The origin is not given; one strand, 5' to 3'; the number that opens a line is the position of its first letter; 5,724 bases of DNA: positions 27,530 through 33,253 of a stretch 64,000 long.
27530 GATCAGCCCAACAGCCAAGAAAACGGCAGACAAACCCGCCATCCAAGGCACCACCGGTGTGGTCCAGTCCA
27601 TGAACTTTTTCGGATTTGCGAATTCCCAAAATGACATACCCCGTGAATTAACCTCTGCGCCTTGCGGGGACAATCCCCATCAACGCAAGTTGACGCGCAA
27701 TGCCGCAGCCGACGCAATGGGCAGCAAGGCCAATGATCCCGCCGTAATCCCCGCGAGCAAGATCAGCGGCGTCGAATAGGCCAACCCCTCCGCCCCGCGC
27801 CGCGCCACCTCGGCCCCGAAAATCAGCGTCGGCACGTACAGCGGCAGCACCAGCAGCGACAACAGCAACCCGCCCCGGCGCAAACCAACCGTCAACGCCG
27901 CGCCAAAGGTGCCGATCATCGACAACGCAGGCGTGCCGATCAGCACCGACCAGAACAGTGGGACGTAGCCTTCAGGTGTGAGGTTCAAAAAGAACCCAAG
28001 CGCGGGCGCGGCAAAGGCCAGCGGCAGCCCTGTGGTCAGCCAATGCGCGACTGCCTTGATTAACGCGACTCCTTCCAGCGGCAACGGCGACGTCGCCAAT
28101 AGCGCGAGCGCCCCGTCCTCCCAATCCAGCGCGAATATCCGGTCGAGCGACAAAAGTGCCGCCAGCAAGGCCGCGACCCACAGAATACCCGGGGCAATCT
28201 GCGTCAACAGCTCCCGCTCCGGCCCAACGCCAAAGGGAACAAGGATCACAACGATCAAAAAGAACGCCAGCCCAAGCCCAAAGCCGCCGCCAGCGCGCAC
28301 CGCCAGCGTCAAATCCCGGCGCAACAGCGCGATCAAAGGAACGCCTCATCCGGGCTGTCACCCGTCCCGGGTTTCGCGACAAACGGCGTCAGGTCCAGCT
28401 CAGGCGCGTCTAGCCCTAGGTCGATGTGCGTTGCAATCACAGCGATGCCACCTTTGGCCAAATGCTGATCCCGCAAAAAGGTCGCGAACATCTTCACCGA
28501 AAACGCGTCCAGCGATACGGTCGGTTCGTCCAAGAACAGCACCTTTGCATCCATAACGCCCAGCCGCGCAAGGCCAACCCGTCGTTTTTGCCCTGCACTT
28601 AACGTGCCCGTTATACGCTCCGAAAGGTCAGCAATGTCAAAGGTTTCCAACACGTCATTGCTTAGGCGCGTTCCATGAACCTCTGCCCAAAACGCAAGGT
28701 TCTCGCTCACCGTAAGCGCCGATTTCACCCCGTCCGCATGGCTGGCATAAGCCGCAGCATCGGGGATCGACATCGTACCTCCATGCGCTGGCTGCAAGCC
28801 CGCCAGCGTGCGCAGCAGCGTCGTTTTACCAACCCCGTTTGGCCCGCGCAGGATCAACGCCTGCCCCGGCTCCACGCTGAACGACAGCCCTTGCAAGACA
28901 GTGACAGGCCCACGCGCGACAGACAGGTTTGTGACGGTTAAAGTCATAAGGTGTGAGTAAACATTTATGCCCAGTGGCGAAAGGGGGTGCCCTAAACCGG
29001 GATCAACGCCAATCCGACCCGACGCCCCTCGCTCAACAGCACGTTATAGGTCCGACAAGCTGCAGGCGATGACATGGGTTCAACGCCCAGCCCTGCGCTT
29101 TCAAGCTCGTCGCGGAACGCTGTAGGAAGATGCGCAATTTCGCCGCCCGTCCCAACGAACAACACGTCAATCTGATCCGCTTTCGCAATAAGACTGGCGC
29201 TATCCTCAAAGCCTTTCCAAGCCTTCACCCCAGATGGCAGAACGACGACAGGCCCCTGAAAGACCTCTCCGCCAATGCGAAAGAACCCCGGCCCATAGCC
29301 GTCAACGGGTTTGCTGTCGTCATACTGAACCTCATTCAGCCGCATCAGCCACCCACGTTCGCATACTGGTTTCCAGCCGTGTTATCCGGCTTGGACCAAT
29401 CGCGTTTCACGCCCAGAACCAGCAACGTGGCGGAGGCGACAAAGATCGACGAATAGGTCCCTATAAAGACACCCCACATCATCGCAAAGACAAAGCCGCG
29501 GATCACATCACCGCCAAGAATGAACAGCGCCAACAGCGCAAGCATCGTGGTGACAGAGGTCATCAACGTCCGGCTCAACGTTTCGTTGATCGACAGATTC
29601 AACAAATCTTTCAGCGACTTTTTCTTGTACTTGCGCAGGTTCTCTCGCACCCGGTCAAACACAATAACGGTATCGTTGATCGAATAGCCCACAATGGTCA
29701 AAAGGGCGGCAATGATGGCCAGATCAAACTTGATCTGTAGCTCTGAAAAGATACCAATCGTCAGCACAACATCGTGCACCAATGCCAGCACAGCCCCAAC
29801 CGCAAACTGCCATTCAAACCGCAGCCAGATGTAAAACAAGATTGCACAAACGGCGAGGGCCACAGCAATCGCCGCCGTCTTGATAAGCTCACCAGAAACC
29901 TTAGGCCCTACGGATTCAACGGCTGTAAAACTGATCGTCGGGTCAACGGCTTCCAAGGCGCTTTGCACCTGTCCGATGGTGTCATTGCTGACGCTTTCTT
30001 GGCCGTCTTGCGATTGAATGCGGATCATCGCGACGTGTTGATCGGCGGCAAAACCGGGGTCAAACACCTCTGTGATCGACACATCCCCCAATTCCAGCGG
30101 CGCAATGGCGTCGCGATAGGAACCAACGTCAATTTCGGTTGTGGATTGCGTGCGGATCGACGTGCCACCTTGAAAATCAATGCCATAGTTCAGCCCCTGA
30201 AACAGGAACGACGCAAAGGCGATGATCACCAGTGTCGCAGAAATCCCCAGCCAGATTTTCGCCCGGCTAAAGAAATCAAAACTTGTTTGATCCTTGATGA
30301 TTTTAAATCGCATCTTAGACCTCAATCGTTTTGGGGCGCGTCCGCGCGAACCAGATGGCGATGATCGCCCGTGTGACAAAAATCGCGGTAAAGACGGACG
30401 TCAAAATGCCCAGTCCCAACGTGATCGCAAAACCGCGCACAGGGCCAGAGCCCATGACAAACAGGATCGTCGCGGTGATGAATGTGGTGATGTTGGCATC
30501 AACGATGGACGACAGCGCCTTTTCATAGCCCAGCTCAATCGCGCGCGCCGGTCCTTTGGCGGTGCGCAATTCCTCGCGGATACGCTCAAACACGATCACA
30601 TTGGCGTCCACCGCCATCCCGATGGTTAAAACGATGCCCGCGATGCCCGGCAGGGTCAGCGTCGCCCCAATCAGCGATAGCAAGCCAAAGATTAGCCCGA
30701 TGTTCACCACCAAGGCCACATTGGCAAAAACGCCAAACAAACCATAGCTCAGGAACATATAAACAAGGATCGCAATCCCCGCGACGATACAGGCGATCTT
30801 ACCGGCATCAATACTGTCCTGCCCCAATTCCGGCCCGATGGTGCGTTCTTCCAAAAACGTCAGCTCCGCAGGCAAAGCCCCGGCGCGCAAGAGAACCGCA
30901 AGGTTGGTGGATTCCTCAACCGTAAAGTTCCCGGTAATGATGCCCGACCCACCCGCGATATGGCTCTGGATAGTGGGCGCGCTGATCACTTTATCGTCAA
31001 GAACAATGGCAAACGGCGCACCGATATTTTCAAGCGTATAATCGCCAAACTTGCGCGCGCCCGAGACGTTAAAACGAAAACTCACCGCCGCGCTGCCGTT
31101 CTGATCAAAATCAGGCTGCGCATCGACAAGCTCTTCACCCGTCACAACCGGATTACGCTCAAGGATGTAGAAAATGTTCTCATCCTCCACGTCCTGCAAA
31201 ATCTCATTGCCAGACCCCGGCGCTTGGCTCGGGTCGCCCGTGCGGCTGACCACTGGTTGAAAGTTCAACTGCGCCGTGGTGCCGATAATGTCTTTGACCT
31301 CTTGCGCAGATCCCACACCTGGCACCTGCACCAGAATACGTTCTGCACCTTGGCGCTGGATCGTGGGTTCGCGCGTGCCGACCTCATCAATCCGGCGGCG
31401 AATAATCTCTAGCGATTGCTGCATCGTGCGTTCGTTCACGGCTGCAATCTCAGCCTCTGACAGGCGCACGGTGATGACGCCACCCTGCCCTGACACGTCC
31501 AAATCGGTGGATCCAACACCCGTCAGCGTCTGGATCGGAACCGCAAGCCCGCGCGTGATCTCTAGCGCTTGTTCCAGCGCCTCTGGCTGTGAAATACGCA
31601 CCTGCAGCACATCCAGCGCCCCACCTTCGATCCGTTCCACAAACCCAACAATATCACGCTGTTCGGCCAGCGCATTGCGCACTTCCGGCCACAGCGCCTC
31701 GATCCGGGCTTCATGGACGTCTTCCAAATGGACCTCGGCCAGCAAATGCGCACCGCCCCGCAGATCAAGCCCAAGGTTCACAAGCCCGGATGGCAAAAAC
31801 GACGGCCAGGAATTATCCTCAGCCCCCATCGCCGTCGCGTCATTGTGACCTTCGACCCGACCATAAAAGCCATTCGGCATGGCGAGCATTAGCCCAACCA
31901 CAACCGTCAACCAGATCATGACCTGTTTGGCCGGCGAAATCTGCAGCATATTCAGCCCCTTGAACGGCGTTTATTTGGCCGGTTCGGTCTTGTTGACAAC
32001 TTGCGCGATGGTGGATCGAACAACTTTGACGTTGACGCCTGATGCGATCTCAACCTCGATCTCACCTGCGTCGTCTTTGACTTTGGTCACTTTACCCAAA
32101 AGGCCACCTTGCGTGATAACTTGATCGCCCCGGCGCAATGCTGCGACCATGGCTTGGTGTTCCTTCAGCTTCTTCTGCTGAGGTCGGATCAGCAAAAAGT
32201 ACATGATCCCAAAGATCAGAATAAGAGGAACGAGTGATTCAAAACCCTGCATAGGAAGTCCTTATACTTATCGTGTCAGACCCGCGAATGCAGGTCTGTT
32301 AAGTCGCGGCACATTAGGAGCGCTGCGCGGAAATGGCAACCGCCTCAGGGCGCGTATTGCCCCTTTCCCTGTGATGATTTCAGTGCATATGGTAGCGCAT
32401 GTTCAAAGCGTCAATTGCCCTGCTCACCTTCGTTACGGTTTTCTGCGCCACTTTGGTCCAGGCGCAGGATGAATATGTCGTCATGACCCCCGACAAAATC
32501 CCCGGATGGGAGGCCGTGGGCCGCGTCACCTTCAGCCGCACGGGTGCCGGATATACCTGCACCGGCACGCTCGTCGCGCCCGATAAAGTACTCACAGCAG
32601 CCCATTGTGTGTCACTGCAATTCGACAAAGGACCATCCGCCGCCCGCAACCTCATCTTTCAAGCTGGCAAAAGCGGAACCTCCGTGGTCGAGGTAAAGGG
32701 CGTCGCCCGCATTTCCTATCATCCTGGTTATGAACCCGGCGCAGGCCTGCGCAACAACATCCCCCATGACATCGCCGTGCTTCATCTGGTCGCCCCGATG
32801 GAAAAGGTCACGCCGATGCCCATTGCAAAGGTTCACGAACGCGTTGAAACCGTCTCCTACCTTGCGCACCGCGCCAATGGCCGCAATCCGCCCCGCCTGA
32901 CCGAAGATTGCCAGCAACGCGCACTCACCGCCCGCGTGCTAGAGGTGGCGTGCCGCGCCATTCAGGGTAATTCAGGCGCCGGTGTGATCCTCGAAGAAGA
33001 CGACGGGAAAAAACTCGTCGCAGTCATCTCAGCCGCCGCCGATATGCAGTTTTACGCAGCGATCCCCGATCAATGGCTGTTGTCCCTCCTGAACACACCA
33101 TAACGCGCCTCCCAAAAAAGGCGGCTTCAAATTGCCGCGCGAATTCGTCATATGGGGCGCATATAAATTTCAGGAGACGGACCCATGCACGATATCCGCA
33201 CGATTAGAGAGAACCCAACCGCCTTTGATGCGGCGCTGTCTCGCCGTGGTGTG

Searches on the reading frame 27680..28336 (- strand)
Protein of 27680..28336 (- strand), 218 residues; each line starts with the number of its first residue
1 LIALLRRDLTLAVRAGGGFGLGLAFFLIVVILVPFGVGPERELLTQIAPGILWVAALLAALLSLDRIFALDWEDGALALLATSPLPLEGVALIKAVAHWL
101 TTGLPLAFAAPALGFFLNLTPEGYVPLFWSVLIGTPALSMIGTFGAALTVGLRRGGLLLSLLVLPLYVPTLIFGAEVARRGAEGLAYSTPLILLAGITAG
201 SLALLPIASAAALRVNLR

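Call 74: search_protein_families(library=pfam, proteins=[window:27680-28336:-], max_evalue=0.00001)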
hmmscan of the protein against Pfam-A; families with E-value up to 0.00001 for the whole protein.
window:27680-28336:- (218 aa): 1 family
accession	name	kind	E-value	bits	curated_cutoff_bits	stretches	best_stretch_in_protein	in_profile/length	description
PF03379.19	CcmB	-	1.6e-83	279.8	24.9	1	1-215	1-215/215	CcmB protein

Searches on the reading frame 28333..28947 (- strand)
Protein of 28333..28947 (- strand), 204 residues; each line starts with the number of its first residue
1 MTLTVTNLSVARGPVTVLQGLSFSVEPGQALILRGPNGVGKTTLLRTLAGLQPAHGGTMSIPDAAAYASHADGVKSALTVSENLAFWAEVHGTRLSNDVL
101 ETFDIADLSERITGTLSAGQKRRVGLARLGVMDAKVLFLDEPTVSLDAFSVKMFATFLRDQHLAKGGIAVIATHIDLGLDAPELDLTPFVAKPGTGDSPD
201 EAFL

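Call 74: search_protein_families(library=pfam, proteins=[window:28333-28947:-], max_evalue=0.00001)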
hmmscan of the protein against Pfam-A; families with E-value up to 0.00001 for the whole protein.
window:28333-28947:- (204 aa): 2 families
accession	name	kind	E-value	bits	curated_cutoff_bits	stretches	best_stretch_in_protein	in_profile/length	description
PF00005.33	ABC_tran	-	2.1e-24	87.1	25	1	18-143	1-136/137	ABC transporter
PF13304.12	AAA_21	-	1.3e-07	32.4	27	0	34-52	5-23/304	AAA domain, putative AbiEii toxin, Type IV TA system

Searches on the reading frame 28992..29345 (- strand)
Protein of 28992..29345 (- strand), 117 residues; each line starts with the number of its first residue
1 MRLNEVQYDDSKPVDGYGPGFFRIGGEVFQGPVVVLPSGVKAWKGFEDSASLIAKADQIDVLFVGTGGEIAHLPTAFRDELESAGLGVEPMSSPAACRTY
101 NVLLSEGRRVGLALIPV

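Call 74: search_protein_families(library=pfam, proteins=[window:28992-29345:-], max_evalue=0.00001)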
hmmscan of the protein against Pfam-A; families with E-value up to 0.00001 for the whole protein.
window:28992-29345:- (117 aa): 1 family
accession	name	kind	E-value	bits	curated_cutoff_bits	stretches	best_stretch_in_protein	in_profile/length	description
PF04430.19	DUF498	-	5.2e-29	100.9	33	1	14-115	1-109/109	Protein of unknown function (DUF498/DUF598)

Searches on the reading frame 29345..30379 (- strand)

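Call 74: search_protein_families(library=pfam, proteins=[window:29345-30379:-], max_evalue=0.00001)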
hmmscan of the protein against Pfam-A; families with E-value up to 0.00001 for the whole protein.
window:29345-30379:- (344 aa): 2 families
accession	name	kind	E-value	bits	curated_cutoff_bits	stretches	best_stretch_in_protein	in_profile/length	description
PF02355.23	SecD_SecF_C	-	3.2e-72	242.3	20.5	1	138-323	2-187/189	Protein export membrane protein SecD/SecF, C-terminal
PF07549.19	Sec_GG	-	4.5e-08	32.8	20.3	1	57-79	2-24/28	SecD/SecF GG Motif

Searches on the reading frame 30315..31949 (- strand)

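Call 74: search_protein_families(library=pfam, proteins=[window:30315-31949:-], max_evalue=0.00001)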
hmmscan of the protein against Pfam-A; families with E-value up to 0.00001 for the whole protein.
window:30315-31949:- (544 aa): 4 families
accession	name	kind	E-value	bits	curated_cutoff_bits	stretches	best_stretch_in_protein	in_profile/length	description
PF22599.2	SecDF_P1_head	-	5.4e-41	139.5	27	1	249-361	2-114/114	SecDF, P1 head subdomain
PF21760.3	SecD_1st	-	7.9e-24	83.3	27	1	176-233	1-58/60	Protein translocase subunit SecDF, P1 domain, N-terminal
PF02355.23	SecD_SecF_C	-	1.1e-23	84.1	20.5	1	364-533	14-186/189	Protein export membrane protein SecD/SecF, C-terminal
PF03176.21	MMPL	-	2.3e-07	30.5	20.5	1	386-532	153-301/333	MMPL family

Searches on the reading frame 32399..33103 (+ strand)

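Call 74: search_protein_families(library=pfam, proteins=[window:32399-33103:+], max_evalue=0.00001)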
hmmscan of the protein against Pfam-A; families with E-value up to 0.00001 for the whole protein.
window:32399-33103:+ (234 aa): 2 families
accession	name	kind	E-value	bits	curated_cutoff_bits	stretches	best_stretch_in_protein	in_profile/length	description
PF00089.32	Trypsin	-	6.9e-13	49.4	20.6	1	43-212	18-197/220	Trypsin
PF13365.12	Trypsin_2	-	1.3e-08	36.1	27.6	1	54-200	1-138/144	Trypsin-like peptidase domain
